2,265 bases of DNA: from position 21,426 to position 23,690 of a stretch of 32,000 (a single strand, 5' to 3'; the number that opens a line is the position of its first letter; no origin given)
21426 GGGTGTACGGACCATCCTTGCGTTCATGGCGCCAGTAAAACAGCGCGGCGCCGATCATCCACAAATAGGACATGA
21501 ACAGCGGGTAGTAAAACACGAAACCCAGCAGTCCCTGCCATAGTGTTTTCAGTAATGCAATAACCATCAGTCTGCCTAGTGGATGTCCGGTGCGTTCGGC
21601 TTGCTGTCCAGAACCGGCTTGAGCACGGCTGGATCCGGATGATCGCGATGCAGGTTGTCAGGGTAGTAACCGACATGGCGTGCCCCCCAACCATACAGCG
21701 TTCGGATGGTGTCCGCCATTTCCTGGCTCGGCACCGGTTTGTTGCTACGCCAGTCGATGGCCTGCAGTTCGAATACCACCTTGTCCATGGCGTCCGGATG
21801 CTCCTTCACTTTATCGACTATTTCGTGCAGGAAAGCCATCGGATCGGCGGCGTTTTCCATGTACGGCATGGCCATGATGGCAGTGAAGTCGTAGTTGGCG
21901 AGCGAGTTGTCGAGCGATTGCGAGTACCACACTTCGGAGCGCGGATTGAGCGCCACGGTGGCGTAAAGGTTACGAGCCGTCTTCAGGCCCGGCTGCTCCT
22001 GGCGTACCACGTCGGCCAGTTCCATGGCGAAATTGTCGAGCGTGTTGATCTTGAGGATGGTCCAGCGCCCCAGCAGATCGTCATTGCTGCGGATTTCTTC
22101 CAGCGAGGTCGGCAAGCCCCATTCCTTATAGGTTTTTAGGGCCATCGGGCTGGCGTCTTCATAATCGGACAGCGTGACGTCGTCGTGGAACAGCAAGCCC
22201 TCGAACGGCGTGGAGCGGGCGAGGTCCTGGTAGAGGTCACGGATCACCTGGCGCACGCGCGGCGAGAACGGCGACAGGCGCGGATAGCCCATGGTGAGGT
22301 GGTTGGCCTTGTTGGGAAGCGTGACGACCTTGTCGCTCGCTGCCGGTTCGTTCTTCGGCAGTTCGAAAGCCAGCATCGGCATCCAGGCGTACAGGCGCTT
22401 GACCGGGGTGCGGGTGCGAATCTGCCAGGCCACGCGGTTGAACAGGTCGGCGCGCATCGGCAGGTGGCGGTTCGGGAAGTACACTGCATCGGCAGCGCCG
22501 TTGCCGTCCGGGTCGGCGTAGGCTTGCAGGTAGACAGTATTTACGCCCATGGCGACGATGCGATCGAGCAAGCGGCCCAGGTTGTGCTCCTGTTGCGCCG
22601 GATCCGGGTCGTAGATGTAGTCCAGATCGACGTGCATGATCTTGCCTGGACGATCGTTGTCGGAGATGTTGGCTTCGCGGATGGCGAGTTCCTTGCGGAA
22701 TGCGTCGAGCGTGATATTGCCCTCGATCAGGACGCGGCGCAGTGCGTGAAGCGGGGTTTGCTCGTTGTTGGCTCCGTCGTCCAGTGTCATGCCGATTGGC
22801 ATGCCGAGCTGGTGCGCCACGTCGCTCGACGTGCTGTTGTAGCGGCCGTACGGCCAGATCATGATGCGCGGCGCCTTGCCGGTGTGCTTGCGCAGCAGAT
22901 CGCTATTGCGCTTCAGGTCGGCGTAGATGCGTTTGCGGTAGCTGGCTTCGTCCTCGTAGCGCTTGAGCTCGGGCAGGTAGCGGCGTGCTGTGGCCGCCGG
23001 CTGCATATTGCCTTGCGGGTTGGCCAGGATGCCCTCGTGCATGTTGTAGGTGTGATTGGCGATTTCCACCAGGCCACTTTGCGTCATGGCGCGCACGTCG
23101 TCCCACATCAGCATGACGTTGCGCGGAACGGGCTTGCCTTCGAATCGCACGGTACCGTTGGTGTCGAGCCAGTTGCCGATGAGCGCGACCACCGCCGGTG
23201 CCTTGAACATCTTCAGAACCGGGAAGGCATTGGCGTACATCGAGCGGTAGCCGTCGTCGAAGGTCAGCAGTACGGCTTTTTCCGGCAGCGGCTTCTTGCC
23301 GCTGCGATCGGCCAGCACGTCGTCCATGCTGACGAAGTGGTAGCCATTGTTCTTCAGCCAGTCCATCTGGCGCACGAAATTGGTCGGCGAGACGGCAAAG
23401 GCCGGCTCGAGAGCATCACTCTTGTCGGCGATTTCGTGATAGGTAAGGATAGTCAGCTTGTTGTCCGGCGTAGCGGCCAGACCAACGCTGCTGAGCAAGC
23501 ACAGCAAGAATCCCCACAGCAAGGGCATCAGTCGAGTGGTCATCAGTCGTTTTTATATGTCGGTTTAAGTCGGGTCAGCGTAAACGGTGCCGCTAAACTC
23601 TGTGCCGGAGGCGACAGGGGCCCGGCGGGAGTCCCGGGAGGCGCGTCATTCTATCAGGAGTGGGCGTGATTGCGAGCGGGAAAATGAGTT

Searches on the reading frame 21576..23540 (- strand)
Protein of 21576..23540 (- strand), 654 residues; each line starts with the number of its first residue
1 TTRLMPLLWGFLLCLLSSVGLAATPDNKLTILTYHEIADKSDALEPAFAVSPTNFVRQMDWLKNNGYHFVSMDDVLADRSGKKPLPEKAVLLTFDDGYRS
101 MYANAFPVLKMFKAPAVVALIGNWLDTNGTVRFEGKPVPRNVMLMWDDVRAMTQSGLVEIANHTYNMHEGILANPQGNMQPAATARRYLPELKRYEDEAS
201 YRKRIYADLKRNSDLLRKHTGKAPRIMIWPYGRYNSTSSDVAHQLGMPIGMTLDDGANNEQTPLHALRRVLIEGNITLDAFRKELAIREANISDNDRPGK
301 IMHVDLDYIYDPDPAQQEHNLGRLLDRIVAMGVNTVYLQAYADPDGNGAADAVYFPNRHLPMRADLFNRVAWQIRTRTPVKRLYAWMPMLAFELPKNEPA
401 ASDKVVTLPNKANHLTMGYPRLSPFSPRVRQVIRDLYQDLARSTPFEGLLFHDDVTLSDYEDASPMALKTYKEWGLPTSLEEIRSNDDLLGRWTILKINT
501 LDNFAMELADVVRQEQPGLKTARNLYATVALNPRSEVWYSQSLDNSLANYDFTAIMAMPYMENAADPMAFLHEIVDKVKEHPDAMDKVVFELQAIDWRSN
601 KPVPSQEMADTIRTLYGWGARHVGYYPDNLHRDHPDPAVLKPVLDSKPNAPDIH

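Call 95: search_protein_families(library=pfam, proteins=[window:21576-23540:-], max_evalue=0.00001)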
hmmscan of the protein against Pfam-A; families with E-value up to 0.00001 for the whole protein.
window:21576-23540:- (654 aa): 2 families
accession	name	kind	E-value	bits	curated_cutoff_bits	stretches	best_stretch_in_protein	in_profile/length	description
PF14883.12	GHL13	-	3.3e-156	519.8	27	1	303-626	1-324/324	Hypothetical glycosyl hydrolase family 13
PF01522.26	Polysacc_deac_1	-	7e-28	97.5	23.1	1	83-248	2-122/124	Polysaccharide deacetylase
